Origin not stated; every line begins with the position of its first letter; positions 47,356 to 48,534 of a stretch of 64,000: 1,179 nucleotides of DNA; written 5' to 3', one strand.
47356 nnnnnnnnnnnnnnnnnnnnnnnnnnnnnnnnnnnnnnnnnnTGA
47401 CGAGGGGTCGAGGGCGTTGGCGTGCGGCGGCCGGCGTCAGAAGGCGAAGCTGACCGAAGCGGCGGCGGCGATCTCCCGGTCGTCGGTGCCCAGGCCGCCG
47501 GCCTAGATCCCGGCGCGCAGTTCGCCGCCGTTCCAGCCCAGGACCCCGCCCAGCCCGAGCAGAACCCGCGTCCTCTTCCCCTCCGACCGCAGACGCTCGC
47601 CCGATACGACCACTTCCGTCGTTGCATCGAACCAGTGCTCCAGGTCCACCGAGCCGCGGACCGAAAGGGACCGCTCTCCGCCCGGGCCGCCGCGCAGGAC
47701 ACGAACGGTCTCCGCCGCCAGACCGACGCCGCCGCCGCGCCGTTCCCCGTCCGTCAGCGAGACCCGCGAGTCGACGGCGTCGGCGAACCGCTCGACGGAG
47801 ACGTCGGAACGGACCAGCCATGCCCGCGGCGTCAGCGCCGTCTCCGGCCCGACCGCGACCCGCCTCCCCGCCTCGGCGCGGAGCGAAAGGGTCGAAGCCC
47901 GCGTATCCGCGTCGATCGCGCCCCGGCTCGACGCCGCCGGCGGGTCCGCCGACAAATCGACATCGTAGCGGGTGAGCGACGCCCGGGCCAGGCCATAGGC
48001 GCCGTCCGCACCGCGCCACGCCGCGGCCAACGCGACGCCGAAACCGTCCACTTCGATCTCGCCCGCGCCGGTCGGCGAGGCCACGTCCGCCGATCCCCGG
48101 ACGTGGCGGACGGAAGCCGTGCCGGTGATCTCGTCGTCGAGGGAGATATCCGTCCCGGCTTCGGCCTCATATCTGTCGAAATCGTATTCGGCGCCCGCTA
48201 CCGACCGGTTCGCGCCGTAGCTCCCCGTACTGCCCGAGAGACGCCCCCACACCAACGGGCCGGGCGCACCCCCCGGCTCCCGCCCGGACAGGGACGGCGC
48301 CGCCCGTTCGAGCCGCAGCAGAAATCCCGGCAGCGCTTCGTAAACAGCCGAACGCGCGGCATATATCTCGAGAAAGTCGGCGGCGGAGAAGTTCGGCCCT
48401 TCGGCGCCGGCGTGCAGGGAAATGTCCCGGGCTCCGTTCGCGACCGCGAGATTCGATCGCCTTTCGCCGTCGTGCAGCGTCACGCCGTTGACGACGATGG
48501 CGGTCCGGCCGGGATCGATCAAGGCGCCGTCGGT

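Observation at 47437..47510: In-frame TAG cuts off the terminal beta-strand of the convergent beta-helix autotransporter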

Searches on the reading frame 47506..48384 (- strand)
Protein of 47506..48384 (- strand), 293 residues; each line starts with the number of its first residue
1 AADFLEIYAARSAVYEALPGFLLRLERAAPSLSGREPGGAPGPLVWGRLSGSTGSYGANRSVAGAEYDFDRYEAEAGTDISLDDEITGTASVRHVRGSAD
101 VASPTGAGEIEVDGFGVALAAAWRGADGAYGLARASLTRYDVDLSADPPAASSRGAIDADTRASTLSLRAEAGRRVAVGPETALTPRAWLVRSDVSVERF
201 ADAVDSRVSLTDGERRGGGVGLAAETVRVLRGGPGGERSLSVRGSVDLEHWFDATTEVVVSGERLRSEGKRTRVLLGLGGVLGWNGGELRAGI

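Call 68: predict_structure(alignment_id=A5)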
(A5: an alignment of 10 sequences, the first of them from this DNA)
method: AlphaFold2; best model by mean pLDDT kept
length: 293 residues; sequences in the alignment: 10
mean_pLDDT: 82.7   pTM: 0.80
mean pLDDT of the five models: 82.7, 79.8, 78.3, 78.0, 74.1
residues with pLDDT >= 90: 108; 70-90: 142; 50-70: 28; < 50: 15
segments of 3 or more residues with pLDDT < 50: 31-41, 150-153
pLDDT, mean of each block of 10 residues (from residue 1): 67 88 77 45 77 78 85 91 88 95 85 95 88 94 78 60 92 92 92 89 73 84 90 72 90 81 77 86 85 85
secondary structure, 60 per line:
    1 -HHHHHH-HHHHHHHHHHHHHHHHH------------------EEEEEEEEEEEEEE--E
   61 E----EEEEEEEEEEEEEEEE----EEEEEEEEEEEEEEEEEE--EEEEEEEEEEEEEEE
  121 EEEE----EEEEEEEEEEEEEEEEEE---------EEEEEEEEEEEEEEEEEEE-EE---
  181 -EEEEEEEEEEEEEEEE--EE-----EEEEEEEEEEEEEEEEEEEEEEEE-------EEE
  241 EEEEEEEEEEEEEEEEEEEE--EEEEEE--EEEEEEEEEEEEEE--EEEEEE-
elements in order: H2-7 H9-25 E44-57 E66-81 E86-103 E106-124 E129-146 E156-174 E182-197 E207-230 E238-260 E263-268 E271-284 E287-292
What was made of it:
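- On Type Va (classical) autotransporter: Not met for the window allele as written, which has a helix plus 11 strands, the last one shortened (call 68).
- The model of the window allele has 11 strands, the last one cut short (call 68).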
